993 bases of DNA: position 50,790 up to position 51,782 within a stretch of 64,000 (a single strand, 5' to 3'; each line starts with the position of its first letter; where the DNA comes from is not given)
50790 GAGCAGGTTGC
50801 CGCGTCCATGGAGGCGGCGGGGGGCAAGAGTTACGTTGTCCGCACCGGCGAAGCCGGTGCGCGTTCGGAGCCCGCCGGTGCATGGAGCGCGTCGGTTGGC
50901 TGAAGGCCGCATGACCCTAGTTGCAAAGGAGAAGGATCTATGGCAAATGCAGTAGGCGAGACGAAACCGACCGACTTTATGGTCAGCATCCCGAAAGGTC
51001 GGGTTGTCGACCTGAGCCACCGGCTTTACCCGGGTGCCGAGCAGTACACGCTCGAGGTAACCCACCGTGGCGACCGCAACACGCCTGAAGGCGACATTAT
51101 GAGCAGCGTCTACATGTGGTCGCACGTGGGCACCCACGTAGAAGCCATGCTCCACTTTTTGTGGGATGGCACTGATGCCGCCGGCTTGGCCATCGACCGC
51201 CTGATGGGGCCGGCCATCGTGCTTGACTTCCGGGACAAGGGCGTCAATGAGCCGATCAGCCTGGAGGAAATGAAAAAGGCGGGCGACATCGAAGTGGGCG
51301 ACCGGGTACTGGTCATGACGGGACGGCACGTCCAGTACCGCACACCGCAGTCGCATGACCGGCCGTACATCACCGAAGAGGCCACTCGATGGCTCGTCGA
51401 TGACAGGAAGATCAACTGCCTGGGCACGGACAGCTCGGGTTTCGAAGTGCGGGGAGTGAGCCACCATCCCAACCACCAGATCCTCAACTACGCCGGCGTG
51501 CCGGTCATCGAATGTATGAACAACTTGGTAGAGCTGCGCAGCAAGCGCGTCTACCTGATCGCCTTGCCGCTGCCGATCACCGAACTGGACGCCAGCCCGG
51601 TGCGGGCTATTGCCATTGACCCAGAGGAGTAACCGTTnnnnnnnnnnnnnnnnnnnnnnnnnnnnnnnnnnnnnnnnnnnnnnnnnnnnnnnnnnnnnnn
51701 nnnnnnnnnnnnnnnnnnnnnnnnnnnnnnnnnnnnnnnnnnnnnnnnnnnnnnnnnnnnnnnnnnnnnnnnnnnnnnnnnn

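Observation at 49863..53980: A tightly coupled five-gene operon (mevalonate-kinase-like GHMP kinase, cyclase-family hydrolase, RPE-like epimerase, SIS isomerase, 2-hydroxyacid dehydrogenase) suggests an undescribed sugar or sugar-acid route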

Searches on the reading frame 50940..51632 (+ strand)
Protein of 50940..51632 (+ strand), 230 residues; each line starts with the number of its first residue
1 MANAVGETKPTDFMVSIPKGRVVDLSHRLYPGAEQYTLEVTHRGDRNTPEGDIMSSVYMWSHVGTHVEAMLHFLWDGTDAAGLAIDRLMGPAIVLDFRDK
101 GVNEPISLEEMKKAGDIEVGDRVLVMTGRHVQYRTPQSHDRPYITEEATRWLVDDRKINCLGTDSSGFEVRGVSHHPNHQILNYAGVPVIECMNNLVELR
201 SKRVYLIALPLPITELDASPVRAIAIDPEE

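Call 5: search_protein_families(library=pfam, proteins=[window:50940-51629:+], max_evalue=0.01)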
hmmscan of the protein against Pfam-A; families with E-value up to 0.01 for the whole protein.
window:50940-51629:+ (230 aa): 1 family
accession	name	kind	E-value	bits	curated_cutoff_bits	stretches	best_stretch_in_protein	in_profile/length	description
PF04199.19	Cyclase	-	3.1e-25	89.5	23.1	1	23-169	1-141/142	Putative cyclase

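Call 6: search_protein_families(library=ncbifam, proteins=[window:50940-51629:+], max_evalue=0.01)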
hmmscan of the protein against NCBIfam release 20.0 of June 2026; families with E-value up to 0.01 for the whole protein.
window:50940-51629:+ (230 aa): 1 family
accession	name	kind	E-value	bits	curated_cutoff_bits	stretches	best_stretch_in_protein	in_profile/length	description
TIGR03035.1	trp_arylform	equivalog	1.1e-20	74.5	223.05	1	27-224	13-202/206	arylformamidase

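Call 26: find_encoding_contigs(protein=window:50940-51632:+, flank=3000, max_places=3)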
Protein window:50940-51632:+ (230 aa): 23 contigs read that carry it; 3 places shown.
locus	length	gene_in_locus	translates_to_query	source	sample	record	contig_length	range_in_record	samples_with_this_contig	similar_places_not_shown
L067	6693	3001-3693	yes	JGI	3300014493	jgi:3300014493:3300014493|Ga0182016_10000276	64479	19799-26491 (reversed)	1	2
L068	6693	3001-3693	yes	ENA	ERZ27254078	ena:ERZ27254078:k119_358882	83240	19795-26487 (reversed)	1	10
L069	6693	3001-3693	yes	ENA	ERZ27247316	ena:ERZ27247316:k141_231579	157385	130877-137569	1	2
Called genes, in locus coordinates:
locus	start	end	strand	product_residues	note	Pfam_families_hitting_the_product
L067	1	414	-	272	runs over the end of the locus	PF01261:AP_endonuc_2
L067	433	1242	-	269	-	PF16896:PGDH_C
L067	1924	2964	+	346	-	PF00288:GHMP_kinases_N, PF08544:GHMP_kinases_C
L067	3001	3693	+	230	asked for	PF04199:Cyclase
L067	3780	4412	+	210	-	PF00834:Ribul_P_3_epim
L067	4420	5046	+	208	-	PF13580:SIS_2 (faint), PF01380:SIS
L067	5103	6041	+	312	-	PF00389:2-Hacid_dh, PF02826:2-Hacid_dh_C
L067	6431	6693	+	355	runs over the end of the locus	PF13407:Peripla_BP_4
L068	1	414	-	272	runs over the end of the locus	PF01261:AP_endonuc_2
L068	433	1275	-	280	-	PF16896:PGDH_C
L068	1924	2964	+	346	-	PF00288:GHMP_kinases_N, PF08544:GHMP_kinases_C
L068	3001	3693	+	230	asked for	PF04199:Cyclase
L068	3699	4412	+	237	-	PF00834:Ribul_P_3_epim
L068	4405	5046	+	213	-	PF13580:SIS_2 (faint), PF01380:SIS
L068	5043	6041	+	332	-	PF00389:2-Hacid_dh, PF02826:2-Hacid_dh_C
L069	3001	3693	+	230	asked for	PF04199:Cyclase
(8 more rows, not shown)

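Call 28: search_solved_structures(query=window:50940-51629:+, max_evalue=0.001, show_alignments=1)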
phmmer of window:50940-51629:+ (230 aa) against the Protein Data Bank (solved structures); distinct sequences matched with E-value up to 0.001: 11.
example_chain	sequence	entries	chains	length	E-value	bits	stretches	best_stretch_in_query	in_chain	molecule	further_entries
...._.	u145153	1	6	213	1.8e-18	70.3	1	21-227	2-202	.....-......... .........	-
1r61_A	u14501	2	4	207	2.1e-18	70.1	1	21-229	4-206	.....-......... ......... | Hydrolase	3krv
5nnb_A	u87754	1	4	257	1.9e-11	47.3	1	55-226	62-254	isatin hydrolase A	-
5nna_A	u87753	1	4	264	2.1e-11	47.2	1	55-226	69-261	isatin hydrolase A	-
4cob_A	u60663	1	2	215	2e-10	44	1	28-224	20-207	KYNURENINE FORMAMIDASE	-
4cz1_A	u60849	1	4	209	3.2e-09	40.1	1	30-224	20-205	KYNURENINE FORMAMIDASE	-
4co9_A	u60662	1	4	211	3.2e-09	40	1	30-224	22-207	KYNURENINE FORMAMIDASE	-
5nmp_A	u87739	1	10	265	3.3e-08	36.7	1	60-226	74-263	Isatin hydrolase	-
2b0a_A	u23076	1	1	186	3e-06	30.3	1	155-226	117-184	Hypothetical protein MJ0783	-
4j0n_A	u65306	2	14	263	8.2e-06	28.9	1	58-229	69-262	Isatin hydrolase B | Putative uncharacterized protein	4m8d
4cog_A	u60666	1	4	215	2.4e-05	27.4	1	29-224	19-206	KYNURENINE FORMAMIDASE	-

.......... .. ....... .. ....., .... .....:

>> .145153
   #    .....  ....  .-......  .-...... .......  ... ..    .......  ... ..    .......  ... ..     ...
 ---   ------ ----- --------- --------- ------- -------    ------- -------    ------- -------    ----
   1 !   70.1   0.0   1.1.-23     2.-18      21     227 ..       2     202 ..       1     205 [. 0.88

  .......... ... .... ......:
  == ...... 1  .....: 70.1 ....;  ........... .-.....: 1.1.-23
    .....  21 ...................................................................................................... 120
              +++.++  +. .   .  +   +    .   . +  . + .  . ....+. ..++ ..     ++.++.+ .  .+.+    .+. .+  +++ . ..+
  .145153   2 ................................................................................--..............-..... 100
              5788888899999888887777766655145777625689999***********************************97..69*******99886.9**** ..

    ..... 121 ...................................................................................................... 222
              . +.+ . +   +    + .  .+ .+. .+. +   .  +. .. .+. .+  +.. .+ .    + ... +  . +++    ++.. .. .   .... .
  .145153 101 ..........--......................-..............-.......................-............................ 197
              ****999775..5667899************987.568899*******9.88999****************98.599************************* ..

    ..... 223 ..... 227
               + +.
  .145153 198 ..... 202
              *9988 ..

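Call 66: find_homologous_proteins(query=window:50940-51629:+, max_evalue=1e-40)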
Query window:50940-51629:+ (230 aa): 686 proteins with E <= 1e-40 among 1456 candidates; the best 120 are listed.
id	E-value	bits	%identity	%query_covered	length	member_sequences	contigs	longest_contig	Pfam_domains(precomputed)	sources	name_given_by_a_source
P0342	8.5e-152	521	100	100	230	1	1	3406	PF04199.20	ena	-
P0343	1.1e-151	521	100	100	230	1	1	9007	PF04199.20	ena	-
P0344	1.2e-151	521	100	100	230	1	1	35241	PF04199.20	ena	-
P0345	2.6e-151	520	100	100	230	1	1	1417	PF04199.20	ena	-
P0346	1.0e-145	501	96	100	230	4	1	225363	PF04199.20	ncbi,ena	-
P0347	1.8e-145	501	95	100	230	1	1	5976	PF04199.20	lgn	-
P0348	5.6e-143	492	94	100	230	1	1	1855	PF04199.20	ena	-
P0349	7.1e-143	492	94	100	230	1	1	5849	PF04199.20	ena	-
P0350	8.1e-142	489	93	100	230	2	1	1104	PF04199.20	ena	-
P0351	1.8e-141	488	93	100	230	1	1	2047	PF04199.20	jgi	jgi:arylformamidase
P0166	5.2e-136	470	89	100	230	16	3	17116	PF04199.20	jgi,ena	jgi:arylformamidase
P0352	6.3e-131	453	85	100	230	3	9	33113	PF04199.20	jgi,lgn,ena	jgi:arylformamidase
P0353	1.3e-128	445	84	100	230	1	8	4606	PF04199.20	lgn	-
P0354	6.3e-122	424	85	95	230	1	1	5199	PF04199.20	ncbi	-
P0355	6.7e-122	424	85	94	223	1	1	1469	PF04199.20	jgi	jgi:arylformamidase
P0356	3.9e-119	414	82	94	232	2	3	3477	PF04199.20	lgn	-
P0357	1.8e-118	412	81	100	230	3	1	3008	PF04199.20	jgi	jgi:arylformamidase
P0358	1.6e-116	406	77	100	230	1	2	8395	PF04199.20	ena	-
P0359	1.9e-112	393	78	95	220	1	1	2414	PF04199.20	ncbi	-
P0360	2.7e-112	392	75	100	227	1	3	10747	PF04199.20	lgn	-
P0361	6.4e-112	391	78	93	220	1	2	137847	PF04199.20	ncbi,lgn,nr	ncbi:MAG: cyclase family protein [Anaerolineae bacterium]|nr:cyclase family protein [Anaerolineae ba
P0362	1.5e-111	390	78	95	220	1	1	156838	PF04199.20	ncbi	-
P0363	2.1e-111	389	78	94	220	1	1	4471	PF04199.20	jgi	jgi:arylformamidase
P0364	3.0e-111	389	78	95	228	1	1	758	PF04199.20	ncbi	-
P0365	3.2e-111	389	78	93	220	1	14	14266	PF04199.20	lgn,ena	-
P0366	3.3e-111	389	79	93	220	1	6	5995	PF04199.20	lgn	-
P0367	6.3e-111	388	75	100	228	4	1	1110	PF04199.20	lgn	-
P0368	6.8e-111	387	78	93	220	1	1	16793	PF04199.20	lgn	-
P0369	2.3e-110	386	79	93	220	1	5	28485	PF04199.20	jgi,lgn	jgi:arylformamidase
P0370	2.3e-110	386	78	93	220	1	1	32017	PF04199.20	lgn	-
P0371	2.6e-110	386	76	95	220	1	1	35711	PF04199.20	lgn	-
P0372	3.5e-110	385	78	93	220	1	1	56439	PF04199.20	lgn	-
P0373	4.8e-110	385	79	93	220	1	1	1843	PF04199.20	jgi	jgi:arylformamidase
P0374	6.8e-110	384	79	93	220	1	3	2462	PF04199.20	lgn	-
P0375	9.7e-110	384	76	95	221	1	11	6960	PF04199.20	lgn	-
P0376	1.3e-109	383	76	93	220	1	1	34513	PF04199.20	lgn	-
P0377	1.8e-109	383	76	93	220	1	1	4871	PF04199.20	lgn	-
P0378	7.3e-109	381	76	94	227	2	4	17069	PF04199.20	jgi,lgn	-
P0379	8.0e-109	381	77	94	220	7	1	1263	PF04199.20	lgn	-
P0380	1.9e-108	379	76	94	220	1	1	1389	PF04199.20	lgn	-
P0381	2.0e-108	379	75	94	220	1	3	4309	PF04199.20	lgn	-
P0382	2.3e-108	379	75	94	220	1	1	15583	PF04199.20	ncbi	ncbi:cyclase family protein [[Eubacterium] cellulosolvens]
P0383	3.8e-108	378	78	93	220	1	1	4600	PF04199.20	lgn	-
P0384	4.2e-108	378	74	95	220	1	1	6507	PF04199.20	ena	-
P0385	5.3e-108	378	77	93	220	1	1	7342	PF04199.20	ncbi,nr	ncbi:MAG: cyclase family protein [Anaerolineales bacterium]|nr:cyclase family protein [Anaerolineale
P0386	7.3e-108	378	77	93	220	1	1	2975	PF04199.20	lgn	-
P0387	9.6e-108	377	76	93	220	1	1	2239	PF04199.20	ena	-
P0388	1.1e-107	377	77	93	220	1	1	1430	PF04199.20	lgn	-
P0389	1.2e-107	377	75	94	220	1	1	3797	PF04199.20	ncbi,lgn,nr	ncbi:MAG TPA: cyclase family protein [Caldilineaceae bacterium]|nr:cyclase family protein [Caldiline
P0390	1.2e-107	377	75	94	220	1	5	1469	PF04199.20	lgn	-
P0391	1.4e-107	377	77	93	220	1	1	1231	PF04199.20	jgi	-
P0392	1.4e-107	377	75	95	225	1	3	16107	PF04199.20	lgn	-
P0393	1.5e-107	377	76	93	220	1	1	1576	PF04199.20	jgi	jgi:arylformamidase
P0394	1.5e-107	377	77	93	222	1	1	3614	PF04199.20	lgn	-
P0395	1.5e-107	377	75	93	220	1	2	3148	PF04199.20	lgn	-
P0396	1.8e-107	376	72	100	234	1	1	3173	PF04199.20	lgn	-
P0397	1.9e-107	376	76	93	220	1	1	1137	PF04199.20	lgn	-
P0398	2.2e-107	376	75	94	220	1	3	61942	PF04199.20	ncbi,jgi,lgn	jgi:arylformamidase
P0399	3.3e-107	375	72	100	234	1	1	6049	PF04199.20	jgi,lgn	jgi:arylformamidase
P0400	3.6e-107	375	76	94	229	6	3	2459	PF04199.20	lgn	-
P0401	6.4e-107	375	75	94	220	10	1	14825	PF04199.20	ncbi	-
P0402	6.7e-107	374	75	94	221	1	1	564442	PF04199.20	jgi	jgi:arylformamidase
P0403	6.9e-107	374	75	94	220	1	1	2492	PF04199.20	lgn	-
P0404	7.3e-107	374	77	93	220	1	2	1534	PF04199.20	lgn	-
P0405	7.3e-107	374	77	93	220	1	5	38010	PF04199.20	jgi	jgi:arylformamidase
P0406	1.1e-106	374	74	95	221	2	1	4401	PF04199.20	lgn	-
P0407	1.3e-106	374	75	93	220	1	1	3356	PF04199.20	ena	-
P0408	1.3e-106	373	74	93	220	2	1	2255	PF04199.20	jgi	-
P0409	1.3e-106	373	76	94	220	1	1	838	PF04199.20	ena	-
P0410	1.4e-106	373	76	94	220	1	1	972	PF04199.20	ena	-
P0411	1.4e-106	373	76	94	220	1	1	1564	PF04199.20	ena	-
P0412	1.5e-106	373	75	93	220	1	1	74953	PF04199.20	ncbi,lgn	-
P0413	1.8e-106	373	74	94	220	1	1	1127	PF04199.20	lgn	-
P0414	2.1e-106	373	73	96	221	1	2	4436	PF04199.20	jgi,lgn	jgi:arylformamidase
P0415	2.6e-106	372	76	93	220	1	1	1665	PF04199.20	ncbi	-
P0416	2.9e-106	372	74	93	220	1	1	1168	PF04199.20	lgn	-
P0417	3.1e-106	372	76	93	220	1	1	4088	PF04199.20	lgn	-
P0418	3.1e-106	372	74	94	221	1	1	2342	PF04199.20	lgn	-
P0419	3.7e-106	372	74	94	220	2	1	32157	PF04199.20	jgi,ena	-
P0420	3.9e-106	372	75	93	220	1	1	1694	PF04199.20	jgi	jgi:arylformamidase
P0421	5.1e-106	372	72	95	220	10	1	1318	PF04199.20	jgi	jgi:arylformamidase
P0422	5.5e-106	371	74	93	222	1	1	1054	PF04199.20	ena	-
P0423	5.8e-106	371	75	95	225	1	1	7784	PF04199.20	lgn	-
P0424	6.6e-106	371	72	94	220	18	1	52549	PF04199.20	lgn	-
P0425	8.2e-106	371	74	93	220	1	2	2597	PF04199.20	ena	-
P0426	8.4e-106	371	75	93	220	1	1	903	PF04199.20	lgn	-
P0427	8.8e-106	371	74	94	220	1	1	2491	PF04199.20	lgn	-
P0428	9.5e-106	371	75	94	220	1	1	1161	PF04199.20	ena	-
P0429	1.1e-105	370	74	94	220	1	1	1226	PF04199.20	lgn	-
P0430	1.1e-105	370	73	93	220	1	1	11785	PF04199.20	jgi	jgi:arylformamidase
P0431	1.7e-105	370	75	93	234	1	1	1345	PF04199.20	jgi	-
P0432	1.9e-105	370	74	93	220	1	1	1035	PF04199.20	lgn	-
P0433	2.0e-105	370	72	100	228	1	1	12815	PF04199.20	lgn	-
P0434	2.0e-105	370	74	94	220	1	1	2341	PF04199.20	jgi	jgi:arylformamidase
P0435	2.2e-105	369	74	93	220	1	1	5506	PF04199.20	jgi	jgi:arylformamidase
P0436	2.4e-105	369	72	95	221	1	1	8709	PF04199.20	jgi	jgi:arylformamidase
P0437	2.5e-105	369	75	94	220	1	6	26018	PF04199.20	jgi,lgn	jgi:arylformamidase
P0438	3.0e-105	369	72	94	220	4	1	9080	PF04199.20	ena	-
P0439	3.3e-105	369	75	94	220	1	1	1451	PF04199.20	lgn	-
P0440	3.5e-105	369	76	93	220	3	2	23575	PF04199.20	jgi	jgi:arylformamidase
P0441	4.0e-105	369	74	94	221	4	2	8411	PF04199.20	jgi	-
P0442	4.4e-105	368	76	93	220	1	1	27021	PF04199.20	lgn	-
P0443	4.5e-105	368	74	93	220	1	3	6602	PF04199.20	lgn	-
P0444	4.7e-105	368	73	95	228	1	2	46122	PF04199.20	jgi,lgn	jgi:arylformamidase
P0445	5.5e-105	368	73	94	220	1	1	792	PF04199.20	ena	-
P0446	5.9e-105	368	74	93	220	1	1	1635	PF04199.20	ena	-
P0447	6.7e-105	368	72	96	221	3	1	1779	PF04199.20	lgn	-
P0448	6.8e-105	368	74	93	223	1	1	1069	PF04199.20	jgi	jgi:arylformamidase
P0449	7.4e-105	368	75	93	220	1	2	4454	PF04199.20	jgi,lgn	-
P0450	8.7e-105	368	74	94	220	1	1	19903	PF04199.20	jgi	jgi:arylformamidase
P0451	9.1e-105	367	74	93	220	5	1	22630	PF04199.20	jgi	jgi:arylformamidase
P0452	9.4e-105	367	74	93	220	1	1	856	PF04199.20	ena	-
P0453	9.7e-105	367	74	96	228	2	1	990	PF04199.20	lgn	-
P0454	1.1e-104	367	74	94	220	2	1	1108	PF04199.20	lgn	-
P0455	1.1e-104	367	74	94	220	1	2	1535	PF04199.20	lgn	-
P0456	1.2e-104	367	74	95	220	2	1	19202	PF04199.20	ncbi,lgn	-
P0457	1.2e-104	367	74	93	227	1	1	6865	PF04199.20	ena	-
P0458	1.4e-104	367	74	93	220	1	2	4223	PF04199.20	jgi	jgi:arylformamidase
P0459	1.8e-104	367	73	94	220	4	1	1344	PF04199.20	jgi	jgi:arylformamidase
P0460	1.9e-104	366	73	95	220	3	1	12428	PF04199.20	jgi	jgi:arylformamidase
